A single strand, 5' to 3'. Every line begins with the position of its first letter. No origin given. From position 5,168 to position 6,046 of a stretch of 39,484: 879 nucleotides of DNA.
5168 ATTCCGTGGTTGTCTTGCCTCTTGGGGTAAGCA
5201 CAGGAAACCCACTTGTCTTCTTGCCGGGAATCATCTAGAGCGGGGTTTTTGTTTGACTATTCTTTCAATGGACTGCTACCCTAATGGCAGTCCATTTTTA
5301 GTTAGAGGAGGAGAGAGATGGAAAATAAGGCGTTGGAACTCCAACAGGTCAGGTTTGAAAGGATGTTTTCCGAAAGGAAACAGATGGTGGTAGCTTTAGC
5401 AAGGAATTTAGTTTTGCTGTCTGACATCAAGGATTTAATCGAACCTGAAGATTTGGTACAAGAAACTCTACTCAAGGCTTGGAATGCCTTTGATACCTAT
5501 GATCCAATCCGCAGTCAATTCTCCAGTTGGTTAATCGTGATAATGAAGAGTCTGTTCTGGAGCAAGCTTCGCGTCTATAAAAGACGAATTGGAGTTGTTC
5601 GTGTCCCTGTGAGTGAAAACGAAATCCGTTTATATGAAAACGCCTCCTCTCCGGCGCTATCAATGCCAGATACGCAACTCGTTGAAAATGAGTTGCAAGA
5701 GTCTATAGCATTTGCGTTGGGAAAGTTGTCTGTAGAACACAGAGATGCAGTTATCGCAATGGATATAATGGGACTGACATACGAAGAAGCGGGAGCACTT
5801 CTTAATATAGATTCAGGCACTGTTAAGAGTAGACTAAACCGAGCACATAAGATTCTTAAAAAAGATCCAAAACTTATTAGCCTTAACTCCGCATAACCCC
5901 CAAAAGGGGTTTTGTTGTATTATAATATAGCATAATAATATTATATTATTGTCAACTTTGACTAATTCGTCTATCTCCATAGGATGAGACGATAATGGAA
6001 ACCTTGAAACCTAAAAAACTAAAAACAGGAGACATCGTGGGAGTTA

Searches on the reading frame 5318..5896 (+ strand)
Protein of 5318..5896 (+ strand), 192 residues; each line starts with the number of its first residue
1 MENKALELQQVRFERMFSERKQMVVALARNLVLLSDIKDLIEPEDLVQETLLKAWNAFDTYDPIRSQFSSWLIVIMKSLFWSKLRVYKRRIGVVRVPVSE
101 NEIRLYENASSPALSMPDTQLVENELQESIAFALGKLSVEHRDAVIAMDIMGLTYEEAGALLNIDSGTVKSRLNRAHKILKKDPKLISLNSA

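Call 117: search_protein_families(library=pfam, proteins=[window:5318-5896:+], max_evalue=0.001)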
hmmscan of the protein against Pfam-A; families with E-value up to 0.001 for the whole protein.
window:5318-5896:+ (192 aa): 3 families
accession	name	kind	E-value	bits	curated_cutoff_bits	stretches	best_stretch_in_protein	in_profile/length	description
PF04542.20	Sigma70_r2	-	5.7e-13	48.9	24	1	17-89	2-70/71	Sigma-70 region 2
PF08281.18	Sigma70_r4_2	-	7.1e-10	38.8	25.7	1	129-176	3-50/54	Sigma-70, region 4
PF04545.22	Sigma70_r4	-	3.3e-07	30.2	24.1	1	133-181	1-49/50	Sigma-70, region 4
